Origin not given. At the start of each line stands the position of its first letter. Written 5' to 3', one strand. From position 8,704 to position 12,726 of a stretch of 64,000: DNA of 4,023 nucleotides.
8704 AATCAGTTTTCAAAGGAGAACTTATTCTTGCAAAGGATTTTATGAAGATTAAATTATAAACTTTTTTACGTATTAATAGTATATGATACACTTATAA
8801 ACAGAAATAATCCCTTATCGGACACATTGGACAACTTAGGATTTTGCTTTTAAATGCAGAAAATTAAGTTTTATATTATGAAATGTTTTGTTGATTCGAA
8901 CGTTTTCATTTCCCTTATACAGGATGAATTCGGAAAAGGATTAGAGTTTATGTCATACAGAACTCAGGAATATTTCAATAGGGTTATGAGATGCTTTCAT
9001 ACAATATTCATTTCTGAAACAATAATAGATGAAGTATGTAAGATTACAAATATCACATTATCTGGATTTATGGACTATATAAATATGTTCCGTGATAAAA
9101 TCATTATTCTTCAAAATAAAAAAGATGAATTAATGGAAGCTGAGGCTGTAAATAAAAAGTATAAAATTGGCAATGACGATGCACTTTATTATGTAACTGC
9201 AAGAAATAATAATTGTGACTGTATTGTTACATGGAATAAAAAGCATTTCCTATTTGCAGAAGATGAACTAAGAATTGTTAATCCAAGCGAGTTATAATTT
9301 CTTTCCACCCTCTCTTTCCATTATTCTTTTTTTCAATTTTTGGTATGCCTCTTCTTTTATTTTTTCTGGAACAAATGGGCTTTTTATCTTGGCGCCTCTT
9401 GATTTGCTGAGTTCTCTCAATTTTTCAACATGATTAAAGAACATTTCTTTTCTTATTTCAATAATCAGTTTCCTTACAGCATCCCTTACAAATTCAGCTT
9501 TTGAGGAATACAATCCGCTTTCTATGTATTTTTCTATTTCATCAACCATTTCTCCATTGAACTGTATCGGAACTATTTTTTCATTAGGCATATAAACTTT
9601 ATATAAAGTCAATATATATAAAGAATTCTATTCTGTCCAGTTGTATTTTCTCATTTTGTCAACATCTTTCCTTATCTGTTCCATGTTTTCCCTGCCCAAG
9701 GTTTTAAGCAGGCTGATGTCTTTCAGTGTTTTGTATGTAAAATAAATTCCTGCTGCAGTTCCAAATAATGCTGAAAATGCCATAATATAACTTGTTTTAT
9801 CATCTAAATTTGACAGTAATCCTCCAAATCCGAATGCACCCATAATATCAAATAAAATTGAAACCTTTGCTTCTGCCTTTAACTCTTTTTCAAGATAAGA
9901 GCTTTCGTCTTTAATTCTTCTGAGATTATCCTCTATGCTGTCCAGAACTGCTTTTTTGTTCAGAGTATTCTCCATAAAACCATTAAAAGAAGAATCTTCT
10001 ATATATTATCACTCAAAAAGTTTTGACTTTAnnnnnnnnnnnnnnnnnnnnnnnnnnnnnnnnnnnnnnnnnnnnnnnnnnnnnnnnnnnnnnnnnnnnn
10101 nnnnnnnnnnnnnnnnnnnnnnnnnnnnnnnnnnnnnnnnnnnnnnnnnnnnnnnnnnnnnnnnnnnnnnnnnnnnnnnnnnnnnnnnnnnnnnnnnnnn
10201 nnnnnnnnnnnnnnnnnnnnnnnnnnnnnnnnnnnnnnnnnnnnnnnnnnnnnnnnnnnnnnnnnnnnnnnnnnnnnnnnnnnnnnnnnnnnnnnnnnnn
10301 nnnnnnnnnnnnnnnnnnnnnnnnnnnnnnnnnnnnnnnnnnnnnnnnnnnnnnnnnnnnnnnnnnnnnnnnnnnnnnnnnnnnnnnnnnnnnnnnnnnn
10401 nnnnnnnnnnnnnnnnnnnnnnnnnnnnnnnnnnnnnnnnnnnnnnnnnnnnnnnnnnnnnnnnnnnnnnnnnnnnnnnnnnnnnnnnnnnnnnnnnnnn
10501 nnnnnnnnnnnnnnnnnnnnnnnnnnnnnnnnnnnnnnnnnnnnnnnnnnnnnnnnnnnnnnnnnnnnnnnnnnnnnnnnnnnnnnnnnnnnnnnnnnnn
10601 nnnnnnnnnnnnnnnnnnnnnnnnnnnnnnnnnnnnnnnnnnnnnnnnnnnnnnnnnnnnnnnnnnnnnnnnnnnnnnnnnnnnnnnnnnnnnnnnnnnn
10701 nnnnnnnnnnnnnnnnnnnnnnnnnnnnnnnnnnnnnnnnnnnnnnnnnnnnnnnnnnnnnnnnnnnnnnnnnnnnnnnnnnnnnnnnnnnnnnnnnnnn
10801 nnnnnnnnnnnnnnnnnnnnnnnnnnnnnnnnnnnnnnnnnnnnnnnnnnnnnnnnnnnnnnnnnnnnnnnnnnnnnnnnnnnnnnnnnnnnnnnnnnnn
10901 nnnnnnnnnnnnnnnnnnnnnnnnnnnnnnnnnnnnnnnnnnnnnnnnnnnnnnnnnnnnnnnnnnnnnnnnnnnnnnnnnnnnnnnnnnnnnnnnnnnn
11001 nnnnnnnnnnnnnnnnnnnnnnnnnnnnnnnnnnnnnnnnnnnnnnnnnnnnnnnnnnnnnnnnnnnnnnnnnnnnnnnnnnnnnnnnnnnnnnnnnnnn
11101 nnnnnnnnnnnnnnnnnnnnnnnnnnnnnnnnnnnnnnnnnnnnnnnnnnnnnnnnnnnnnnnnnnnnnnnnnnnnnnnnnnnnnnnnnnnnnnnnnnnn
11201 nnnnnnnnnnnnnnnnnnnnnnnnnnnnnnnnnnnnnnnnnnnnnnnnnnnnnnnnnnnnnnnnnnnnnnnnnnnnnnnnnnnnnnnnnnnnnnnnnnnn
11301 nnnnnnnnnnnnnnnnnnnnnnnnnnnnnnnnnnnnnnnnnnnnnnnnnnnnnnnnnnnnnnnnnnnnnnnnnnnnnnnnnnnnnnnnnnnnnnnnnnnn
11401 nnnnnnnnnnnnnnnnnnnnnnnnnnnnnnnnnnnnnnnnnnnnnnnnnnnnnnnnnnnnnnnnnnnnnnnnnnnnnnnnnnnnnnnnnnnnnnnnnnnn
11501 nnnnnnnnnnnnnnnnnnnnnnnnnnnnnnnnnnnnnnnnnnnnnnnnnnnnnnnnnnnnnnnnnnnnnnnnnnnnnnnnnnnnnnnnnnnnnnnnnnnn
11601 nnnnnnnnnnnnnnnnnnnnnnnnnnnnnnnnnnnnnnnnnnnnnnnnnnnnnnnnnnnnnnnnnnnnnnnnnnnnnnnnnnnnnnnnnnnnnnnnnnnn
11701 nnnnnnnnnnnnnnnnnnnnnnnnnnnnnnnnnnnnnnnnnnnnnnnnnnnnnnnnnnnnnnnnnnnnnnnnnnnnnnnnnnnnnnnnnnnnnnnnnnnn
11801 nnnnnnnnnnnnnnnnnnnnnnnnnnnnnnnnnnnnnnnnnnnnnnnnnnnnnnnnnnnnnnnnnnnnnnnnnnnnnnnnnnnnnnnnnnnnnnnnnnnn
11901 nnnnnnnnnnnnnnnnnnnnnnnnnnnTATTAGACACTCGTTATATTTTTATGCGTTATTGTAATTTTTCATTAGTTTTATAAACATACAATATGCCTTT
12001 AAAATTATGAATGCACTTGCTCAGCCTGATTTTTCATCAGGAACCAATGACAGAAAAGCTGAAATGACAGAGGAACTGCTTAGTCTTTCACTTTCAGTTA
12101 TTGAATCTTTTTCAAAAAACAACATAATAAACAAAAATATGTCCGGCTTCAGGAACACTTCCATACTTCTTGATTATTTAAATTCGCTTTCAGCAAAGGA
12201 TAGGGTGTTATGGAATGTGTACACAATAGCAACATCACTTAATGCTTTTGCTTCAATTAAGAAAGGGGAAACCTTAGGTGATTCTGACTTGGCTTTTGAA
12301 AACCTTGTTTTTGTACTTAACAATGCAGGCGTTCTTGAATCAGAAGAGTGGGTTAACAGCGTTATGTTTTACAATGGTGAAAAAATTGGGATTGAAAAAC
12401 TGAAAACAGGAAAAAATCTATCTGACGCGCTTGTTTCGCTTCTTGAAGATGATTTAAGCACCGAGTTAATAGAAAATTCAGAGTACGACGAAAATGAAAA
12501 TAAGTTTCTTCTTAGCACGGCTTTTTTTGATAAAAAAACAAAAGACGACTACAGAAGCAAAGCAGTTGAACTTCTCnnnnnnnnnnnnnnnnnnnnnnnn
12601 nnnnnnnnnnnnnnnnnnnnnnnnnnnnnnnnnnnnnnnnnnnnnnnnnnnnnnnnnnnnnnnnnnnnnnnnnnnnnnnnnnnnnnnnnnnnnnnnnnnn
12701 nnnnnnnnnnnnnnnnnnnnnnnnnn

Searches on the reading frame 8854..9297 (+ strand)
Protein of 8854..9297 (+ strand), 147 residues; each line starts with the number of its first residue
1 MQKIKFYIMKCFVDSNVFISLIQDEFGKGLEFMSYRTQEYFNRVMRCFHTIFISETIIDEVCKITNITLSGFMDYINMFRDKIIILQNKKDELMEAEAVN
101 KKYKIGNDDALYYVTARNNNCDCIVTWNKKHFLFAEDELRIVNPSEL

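Call 18: search_protein_families(library=pfam, proteins=[window:8854-9297:+], max_evalue=0.01)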
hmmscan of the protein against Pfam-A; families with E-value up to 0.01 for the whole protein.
window:8854-9297:+ (147 aa): 2 families
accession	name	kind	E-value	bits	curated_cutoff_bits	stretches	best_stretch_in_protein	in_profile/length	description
PF01850.27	PIN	-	7.8e-06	26.9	23.6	1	12-130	2-113/120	PIN domain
PF13470.12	PIN_3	-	0.00047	21.4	27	1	13-130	4-115/115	PIN domain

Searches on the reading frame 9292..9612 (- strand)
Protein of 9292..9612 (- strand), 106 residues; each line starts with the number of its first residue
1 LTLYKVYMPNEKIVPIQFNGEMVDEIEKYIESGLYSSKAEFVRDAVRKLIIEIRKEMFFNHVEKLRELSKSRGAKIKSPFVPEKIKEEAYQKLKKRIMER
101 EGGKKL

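Call 18: search_protein_families(library=pfam, proteins=[window:9292-9612:-], max_evalue=0.01)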
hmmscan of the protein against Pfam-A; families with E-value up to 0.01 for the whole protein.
window:9292-9612:- (106 aa): 1 family
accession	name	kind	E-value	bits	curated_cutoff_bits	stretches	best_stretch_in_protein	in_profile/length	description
PF17723.7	RHH_8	-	0.0028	18.2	25.4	1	23-56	15-48/119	Ribbon-Helix-Helix transcriptional regulator family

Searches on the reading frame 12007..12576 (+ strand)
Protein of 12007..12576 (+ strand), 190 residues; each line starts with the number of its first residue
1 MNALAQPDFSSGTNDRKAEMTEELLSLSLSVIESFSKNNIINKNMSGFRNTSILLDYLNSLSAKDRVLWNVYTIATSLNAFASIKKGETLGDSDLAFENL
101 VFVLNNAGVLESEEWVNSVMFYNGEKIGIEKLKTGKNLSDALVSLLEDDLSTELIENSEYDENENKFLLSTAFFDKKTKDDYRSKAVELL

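Call 31: search_protein_families(library=pfam, proteins=[window:12007-12576:+], max_evalue=10)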
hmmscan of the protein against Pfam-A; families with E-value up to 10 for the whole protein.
window:12007-12576:+ (190 aa): 0 families
